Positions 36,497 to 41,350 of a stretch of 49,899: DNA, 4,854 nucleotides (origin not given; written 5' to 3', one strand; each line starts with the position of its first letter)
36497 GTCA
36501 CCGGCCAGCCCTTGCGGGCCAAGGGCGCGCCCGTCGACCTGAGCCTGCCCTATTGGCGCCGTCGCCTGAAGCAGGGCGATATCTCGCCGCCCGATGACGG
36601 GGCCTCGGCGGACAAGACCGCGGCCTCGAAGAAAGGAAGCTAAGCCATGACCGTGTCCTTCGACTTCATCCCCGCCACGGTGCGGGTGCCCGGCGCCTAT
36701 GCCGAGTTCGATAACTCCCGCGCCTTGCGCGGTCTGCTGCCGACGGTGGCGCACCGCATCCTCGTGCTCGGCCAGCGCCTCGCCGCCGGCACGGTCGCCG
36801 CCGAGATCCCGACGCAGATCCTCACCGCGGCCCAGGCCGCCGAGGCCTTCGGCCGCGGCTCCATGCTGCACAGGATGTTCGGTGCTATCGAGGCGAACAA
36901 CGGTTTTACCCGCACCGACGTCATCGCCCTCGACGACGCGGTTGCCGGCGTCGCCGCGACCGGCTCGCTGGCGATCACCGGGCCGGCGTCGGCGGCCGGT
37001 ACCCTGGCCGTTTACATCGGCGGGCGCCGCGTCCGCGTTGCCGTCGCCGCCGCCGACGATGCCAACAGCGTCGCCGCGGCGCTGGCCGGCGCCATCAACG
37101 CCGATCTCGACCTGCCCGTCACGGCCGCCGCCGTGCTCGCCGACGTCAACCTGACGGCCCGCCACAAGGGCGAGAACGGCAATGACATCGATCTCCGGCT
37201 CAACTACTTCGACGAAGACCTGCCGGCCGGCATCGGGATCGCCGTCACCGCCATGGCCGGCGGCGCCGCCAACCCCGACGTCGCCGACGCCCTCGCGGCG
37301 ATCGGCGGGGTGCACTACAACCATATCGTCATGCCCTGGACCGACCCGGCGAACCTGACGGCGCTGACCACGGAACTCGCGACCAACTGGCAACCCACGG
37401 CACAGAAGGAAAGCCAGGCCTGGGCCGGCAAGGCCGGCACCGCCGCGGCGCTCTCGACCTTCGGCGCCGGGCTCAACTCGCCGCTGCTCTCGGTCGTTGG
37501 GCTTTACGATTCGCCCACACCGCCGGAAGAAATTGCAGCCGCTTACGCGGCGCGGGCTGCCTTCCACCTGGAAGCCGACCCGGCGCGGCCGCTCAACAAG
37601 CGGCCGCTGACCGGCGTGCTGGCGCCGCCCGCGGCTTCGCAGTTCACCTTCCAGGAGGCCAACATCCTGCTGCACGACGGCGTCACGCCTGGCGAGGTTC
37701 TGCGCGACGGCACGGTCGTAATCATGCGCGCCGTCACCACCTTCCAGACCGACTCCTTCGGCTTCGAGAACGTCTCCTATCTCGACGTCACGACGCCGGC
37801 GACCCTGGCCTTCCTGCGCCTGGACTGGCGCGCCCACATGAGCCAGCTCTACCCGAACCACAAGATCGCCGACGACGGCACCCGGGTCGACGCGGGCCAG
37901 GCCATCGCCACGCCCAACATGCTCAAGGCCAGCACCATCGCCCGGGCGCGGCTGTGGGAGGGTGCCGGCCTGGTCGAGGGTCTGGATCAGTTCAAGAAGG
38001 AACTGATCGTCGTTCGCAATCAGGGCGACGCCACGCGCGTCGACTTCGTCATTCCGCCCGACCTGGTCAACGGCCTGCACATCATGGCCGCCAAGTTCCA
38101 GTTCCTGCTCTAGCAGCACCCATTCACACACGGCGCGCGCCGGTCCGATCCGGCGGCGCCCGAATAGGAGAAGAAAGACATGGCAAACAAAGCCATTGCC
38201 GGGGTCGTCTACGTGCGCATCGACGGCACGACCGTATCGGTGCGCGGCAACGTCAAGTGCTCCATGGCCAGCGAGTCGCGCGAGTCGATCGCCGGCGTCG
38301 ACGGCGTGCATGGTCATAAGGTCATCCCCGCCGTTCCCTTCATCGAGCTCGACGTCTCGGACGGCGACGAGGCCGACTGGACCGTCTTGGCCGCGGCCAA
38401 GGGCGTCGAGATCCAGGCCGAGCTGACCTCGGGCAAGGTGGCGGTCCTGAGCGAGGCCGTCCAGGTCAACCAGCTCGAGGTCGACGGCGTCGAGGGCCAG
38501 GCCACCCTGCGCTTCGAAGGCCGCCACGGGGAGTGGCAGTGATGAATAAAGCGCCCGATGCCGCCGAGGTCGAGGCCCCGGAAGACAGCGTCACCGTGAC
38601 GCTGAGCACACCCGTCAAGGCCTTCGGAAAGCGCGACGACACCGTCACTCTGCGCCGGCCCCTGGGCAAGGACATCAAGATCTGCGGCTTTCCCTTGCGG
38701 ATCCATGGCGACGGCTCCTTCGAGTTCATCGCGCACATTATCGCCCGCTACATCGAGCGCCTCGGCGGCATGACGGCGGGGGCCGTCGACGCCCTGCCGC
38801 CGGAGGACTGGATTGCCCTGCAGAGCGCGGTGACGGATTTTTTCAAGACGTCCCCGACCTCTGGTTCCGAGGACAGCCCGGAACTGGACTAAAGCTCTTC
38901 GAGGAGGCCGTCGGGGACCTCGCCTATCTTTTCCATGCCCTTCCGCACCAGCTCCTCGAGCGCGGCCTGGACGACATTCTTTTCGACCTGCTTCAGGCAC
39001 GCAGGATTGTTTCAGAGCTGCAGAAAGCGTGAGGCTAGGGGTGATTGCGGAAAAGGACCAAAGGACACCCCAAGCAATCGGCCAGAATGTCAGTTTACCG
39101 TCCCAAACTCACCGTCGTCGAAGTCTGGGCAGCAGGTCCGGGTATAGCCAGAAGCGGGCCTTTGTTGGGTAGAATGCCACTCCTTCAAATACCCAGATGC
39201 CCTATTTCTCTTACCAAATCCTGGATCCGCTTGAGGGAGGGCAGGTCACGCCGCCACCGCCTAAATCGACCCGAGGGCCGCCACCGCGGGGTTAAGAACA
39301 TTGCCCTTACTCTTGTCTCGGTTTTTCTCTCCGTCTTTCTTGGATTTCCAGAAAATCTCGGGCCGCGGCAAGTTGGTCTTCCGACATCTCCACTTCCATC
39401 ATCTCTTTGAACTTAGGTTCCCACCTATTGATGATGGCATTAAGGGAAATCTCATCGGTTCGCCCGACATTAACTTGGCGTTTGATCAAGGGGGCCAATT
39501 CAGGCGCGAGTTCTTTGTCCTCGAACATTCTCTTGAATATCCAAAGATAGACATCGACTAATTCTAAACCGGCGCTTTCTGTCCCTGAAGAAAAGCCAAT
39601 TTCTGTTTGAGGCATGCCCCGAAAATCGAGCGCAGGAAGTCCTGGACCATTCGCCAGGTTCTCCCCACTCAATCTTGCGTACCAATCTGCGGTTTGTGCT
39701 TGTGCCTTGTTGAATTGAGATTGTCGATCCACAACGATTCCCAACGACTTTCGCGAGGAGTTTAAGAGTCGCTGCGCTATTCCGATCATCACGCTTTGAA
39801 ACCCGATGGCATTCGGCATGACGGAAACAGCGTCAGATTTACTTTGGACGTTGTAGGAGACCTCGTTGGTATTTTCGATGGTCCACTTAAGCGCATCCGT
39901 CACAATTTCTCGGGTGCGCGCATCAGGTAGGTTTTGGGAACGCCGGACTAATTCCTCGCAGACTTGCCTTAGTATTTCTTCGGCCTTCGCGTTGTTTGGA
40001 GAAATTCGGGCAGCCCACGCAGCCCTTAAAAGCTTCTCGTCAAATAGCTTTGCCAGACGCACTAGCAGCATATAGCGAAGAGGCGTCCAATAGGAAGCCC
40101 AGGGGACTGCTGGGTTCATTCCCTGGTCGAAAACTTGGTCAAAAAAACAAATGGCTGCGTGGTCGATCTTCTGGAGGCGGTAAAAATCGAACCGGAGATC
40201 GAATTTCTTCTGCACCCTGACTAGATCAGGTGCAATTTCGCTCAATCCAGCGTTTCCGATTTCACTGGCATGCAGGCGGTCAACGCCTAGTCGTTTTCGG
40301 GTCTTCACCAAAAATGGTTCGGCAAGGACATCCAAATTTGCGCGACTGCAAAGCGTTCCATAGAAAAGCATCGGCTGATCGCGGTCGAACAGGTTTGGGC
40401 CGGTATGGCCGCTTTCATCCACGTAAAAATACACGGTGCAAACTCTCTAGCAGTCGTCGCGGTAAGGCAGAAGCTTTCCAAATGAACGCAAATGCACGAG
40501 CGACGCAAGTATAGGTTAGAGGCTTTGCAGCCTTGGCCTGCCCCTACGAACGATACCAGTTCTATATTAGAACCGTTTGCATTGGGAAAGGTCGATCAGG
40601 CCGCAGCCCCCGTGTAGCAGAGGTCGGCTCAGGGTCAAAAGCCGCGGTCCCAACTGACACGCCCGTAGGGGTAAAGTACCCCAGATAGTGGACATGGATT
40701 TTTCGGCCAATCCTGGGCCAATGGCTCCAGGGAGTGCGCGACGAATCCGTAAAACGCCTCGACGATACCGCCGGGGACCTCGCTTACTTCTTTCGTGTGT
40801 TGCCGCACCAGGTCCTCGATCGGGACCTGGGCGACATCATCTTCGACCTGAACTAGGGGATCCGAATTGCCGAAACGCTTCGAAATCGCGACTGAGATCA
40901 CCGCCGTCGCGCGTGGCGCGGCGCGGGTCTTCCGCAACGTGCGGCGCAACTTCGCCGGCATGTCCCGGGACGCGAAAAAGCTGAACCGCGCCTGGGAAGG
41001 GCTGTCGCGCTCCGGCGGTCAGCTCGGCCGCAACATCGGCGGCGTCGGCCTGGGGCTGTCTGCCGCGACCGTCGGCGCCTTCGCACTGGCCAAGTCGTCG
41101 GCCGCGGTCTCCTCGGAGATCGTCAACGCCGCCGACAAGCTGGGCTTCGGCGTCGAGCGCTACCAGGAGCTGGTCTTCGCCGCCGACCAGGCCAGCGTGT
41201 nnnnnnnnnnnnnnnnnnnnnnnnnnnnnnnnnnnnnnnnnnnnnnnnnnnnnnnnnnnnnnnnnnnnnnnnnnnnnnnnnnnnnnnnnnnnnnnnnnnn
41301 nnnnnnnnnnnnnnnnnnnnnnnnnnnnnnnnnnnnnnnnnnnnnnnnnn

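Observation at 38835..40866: DUF3800 gene inserted between tail chaperone and tape measure, bracketed by a duplicated frameshift segment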

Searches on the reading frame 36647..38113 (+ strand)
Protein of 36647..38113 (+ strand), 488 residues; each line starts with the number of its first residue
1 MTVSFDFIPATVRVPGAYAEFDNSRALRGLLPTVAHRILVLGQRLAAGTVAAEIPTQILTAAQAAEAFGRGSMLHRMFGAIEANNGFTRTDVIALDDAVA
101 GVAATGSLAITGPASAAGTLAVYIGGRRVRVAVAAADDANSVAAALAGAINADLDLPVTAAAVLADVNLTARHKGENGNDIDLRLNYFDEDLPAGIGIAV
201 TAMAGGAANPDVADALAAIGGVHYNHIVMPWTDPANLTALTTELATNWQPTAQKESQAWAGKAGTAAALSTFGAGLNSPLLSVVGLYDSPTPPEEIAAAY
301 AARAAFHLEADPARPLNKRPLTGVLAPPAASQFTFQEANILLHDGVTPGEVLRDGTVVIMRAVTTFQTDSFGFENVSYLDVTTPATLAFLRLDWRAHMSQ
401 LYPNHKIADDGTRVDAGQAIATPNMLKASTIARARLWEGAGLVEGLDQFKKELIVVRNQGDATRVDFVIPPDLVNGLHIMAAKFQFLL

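Call 5: search_protein_families(library=pfam, proteins=[window:36647-38113:+], max_evalue=0.01)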
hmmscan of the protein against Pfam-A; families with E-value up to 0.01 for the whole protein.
window:36647-38113:+ (488 aa): 4 families
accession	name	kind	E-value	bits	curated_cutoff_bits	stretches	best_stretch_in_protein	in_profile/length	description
PF04984.19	Phage_sheath_1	-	2.9e-20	73.2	31.4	1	205-365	1-168/168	Phage tail sheath protein subtilisin-like domain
PF17482.7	Phage_sheath_1C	-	1.7e-08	34.9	26.9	1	376-486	4-103/104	Phage tail sheath C-terminal domain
PF17481.7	Phage_sheath_domII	-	3.9e-07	30.9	31.4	1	100-186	2-87/98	Phage tail sheath protein beta-sandwich domain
PF18821.6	LPD7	-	0.0066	16.8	27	0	406-456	21-69/92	Large polyvalent protein-associated domain 7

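Call 9: find_related_loci(query=window:36647-38113:+, collection=genome_contigs, flank=10000)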
Query window:36647-38113:+ (488 aa) in genome_contigs; peptide patterns used: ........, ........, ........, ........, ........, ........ (x = any residue, [..] = any of these).
49 stretches matched a pattern, but none encodes a relative of the query by tblastn (E <= 1e-3).

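Call 12: find_related_loci(query=window:36647-38113:+, collection=viral_contigs, flank=10000)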
Query window:36647-38113:+ (488 aa) in viral_contigs; peptide patterns used: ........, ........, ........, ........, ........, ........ (x = any residue, [..] = any of these).
4 stretches matched a pattern, but none encodes a relative of the query by tblastn (E <= 1e-3).

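Call 40: find_homologous_proteins(query=window:36647-38113:+, max_evalue=1e-20)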
Query window:36647-38113:+ (488 aa): 2310 proteins with E <= 1e-20 among 8000 candidates; the best 120 are listed.
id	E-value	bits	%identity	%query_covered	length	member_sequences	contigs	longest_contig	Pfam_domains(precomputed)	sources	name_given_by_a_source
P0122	0.0e+0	1056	100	100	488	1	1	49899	PF04984.20,PF17482.8,PF17481.8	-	-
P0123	5.3e-187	640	62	100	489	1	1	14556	PF04984.20,PF17482.8,PF17481.8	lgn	-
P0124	5.4e-182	624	61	100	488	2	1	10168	PF04984.20,PF17482.8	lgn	-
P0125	6.1e-173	594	60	100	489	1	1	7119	PF04984.20,PF17482.8,PF17481.8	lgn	-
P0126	7.7e-172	590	58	100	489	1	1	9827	PF04984.20,PF17482.8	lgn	-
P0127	1.9e-170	586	60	100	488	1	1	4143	PF04984.20,PF17482.8,PF17481.8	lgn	-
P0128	3.6e-169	581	57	99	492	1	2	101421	PF04984.20,PF17482.8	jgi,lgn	jgi:phage tail sheath gpL-like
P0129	1.8e-151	523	53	100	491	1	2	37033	PF04984.20,PF17482.8,PF17481.8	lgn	-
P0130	8.7e-149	514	53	99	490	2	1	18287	PF04984.20,PF17482.8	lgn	-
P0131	1.8e-148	513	52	100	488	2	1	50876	PF04984.20,PF17482.8,PF17481.8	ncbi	ncbi:MAG: phage tail sheath subtilisin-like domain-containing protein [Candidatus Sedimenticola sp. 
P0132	3.4e-148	512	54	100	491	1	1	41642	PF04984.20,PF17482.8,PF17481.8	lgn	-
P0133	4.2e-148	512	54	100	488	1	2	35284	PF04984.20,PF17482.8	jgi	jgi:phage tail sheath gpL-like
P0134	7.5e-148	511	54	100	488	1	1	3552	PF04984.20,PF17482.8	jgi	jgi:phage tail sheath gpL-like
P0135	9.9e-148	511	52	100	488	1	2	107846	PF04984.20,PF17482.8,PF17481.8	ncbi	ncbi:MAG: phage tail sheath subtilisin-like domain-containing protein [Candidatus Sedimenticola sp. 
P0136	1.1e-147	511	53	100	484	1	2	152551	PF04984.20,PF17482.8,PF17481.8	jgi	jgi:phage tail sheath gpL-like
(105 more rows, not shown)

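Call 42: find_related_loci(query=A1, collection=viral_contigs, flank=8000)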
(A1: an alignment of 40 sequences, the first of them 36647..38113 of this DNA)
Query A1 (488 aa) in viral_contigs; peptide patterns used: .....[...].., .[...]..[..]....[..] (x = any residue, [..] = any of these).
600 stretches matched a pattern (row limit reached: there are more); 592 encode a relative of the query (tblastn E <= 1e-3); the best 80 are kept; 80 distinct loci.
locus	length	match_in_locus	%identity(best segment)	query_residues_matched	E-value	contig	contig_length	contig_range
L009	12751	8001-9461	49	2-488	6e-148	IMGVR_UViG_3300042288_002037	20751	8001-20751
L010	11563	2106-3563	52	1-486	4e-147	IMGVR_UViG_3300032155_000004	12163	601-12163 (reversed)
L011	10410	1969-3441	49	1-488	1e-145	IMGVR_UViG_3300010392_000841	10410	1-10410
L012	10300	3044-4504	52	3-488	6e-146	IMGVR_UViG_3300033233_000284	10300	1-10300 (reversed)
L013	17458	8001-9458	52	1-488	7e-142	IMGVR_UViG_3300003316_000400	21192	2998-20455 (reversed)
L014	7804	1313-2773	48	2-488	1e-140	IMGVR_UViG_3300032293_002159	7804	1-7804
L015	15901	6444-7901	51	3-488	2e-139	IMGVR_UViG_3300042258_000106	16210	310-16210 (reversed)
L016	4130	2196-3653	51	3-488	8e-143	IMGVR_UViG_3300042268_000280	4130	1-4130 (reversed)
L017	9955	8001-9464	53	1-488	1e-139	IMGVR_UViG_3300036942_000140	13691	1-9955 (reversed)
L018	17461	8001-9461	47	2-488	6e-139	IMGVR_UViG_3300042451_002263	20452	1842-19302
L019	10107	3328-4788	49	2-488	1e-137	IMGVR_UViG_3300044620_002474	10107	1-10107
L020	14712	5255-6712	49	1-488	1e-136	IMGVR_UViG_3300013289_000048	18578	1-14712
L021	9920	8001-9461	48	2-488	7e-137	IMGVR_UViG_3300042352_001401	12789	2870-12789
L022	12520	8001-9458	48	3-488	5e-136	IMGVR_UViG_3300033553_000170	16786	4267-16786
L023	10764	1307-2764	49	1-488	7e-136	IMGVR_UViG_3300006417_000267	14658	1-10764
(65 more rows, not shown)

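Call 46: find_encoding_contigs(protein=P0123, flank=8000, max_places=2)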
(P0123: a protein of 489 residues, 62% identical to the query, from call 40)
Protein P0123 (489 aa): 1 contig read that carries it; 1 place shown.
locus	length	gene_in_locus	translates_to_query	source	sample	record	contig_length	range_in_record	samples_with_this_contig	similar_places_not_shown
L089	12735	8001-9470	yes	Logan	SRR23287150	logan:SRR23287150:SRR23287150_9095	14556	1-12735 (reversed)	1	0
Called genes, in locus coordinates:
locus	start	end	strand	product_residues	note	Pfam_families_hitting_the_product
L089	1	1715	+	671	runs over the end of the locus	PF05876:GpA_ATPase, PF20454:GpA_nuclease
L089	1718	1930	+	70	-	PF02831:gpW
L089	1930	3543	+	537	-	PF05136:Phage_portal_2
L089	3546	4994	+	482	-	PF01343:Peptidase_S49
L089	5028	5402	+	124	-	PF02924:HDPD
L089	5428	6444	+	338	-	PF03864:Phage_cap_E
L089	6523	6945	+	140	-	-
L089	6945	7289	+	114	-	PF05354:Phage_attach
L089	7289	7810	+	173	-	-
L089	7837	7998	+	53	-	PF10948:DUF2635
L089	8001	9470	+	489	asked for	PF17481:Phage_sheath_domII (weak), PF04984:Phage_sheath_1, PF17482:Phage_sheath_1C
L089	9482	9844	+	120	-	PF10618:Tail_tube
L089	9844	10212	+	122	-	PF10109:Phage_TAC_7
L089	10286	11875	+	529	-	-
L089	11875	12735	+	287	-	?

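Call 47: find_encoding_contigs(protein=P0124, flank=8000, max_places=2)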
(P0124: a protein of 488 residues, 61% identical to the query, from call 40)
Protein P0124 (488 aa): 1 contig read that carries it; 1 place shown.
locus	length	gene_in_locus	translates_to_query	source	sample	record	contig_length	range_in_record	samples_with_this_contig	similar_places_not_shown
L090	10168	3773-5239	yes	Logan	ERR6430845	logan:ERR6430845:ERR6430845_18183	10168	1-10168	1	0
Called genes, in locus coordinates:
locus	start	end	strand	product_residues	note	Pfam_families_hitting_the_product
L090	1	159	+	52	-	?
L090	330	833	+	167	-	PF19889:DUF6362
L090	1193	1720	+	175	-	-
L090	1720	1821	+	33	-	-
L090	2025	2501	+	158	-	-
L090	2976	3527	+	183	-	-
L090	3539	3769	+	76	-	PF10948:DUF2635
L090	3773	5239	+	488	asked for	PF04984:Phage_sheath_1, PF17482:Phage_sheath_1C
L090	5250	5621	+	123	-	PF10618:Tail_tube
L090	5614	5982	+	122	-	PF10109:Phage_TAC_7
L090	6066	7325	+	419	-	-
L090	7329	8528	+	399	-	PF07157:DNA_circ_N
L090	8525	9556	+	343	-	PF21683:GpP-like_1st, PF22255:Gp44-like_2nd, PF21929:GpP_4th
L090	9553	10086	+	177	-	PF06890:Phage_Mu_Gp45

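Call 48: find_encoding_contigs(protein=P0128, flank=8000, max_places=2)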
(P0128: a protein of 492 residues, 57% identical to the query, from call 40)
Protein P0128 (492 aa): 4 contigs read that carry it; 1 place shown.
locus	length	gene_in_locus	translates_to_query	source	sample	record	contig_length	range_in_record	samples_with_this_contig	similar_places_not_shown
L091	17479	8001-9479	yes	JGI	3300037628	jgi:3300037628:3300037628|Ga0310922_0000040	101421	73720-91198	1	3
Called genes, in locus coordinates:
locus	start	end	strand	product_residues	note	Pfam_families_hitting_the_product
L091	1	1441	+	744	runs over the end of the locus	PF05876:GpA_ATPase, PF20454:GpA_nuclease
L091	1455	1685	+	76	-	-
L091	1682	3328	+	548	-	PF05136:Phage_portal_2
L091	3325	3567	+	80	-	-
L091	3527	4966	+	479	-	PF25145:NfeD1b_N, PF01343:Peptidase_S49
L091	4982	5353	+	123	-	PF02924:HDPD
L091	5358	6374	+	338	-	PF03864:Phage_cap_E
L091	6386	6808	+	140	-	-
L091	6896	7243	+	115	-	PF05354:Phage_attach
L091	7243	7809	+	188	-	-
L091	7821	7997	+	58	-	PF10948:DUF2635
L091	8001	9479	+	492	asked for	PF04984:Phage_sheath_1, PF17482:Phage_sheath_1C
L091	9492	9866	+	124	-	PF10618:Tail_tube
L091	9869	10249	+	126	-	PF10109:Phage_TAC_7 (weak)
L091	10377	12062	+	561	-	PF10145:PhageMin_Tail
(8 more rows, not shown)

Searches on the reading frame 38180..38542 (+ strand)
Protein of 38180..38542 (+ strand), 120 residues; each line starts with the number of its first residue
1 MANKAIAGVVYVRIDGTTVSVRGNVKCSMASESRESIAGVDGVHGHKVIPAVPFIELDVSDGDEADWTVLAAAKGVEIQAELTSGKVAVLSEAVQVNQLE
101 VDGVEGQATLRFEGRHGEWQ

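Call 5: search_protein_families(library=pfam, proteins=[window:38180-38542:+], max_evalue=0.01)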
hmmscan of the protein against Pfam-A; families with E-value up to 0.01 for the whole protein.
window:38180-38542:+ (120 aa): 1 family
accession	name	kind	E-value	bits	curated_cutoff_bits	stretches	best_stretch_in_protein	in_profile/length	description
PF10618.14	Tail_tube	-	1.5e-25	89.8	23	1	5-119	3-117/117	Phage tail tube protein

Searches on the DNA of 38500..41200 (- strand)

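Call 16: search_rna_families(source=window, start=38500, end=41200, threshold=evalue, max_evalue=10, show_alignments=3)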
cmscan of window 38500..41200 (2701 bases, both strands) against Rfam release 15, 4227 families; matches with E-value up to 10: 1.
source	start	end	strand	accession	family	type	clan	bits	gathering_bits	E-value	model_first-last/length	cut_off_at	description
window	39233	39377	+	RF02193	TCL6_3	Gene; lncRNA;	-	14.7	40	4.8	1-139/139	no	T-cell leukemia/lymphoma 6 conserved region 3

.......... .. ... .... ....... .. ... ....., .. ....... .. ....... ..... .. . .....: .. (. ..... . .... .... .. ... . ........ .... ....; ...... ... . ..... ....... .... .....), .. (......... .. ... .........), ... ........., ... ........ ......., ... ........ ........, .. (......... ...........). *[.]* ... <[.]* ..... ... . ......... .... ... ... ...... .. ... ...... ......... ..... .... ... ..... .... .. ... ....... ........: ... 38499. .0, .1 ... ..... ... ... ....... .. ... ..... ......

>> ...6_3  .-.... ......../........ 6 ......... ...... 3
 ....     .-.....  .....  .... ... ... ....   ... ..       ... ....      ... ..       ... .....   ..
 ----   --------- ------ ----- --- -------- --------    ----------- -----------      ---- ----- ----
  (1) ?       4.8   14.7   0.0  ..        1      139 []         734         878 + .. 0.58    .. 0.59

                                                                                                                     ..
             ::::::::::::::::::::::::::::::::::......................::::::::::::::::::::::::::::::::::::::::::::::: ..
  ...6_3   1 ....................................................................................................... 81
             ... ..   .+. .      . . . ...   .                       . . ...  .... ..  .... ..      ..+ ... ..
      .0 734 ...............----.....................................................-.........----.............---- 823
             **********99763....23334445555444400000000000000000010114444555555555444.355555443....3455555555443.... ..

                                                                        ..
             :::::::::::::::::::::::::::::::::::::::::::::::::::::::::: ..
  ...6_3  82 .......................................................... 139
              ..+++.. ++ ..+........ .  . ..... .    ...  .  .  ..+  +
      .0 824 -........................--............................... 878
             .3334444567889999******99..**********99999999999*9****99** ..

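Call 70: search_rna_families(sources=[L092, L094, L095, L097, L099, L101, L103, L104, L105, L107, L108], threshold=gathering)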
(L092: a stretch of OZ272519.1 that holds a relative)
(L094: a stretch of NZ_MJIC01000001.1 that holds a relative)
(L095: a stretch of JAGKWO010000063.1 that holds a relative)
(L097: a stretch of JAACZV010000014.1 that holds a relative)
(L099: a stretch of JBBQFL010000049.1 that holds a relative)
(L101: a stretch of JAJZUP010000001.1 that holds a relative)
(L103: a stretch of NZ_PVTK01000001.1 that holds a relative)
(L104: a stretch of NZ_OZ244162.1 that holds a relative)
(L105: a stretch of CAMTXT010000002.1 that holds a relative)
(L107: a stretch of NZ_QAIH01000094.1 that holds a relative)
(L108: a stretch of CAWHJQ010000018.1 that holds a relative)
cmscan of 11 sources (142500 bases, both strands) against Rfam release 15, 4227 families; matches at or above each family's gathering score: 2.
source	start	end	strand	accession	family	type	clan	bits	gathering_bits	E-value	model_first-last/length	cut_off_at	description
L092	11705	11790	-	RF00005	tRNA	Gene; tRNA;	CL00001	62.4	29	8.6e-11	1-71/71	no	tRNA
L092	1942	2008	+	RF02996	int-alpA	Gene; sRNA;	-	43.3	35.8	2.7e-05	1-71/71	no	int-alpA RNA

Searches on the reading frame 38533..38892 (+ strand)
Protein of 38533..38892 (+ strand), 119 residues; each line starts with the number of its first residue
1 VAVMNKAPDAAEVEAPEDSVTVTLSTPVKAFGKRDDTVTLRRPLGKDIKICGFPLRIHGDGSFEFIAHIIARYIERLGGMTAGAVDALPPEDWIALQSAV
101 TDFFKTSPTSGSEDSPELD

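Call 5: search_protein_families(library=pfam, proteins=[window:38533-38892:+], max_evalue=0.01)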
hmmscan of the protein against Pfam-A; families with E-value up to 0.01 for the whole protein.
window:38533-38892:+ (119 aa): 1 family
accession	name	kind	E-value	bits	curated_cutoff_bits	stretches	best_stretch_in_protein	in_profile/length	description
PF10109.15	Phage_TAC_7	-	2.5e-12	47.1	25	1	21-104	1-78/79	Phage tail assembly chaperone proteins, E, or 41 or 14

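Call 7: search_protein_families(library=phrogs, proteins=[window:38533-38892:+], max_evalue=0.01)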
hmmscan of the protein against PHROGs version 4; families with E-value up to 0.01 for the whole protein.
window:38533-38892:+ (119 aa): 3 families
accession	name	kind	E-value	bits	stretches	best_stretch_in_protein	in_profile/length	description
phrog_166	-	tail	1.1e-11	45.9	1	5-114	3-104/201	tail protein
phrog_103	-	tail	4.3e-06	27.4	0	6-48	10-52/119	tail protein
phrog_24302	-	unknown function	0.0026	19.2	1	21-109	5-100/106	-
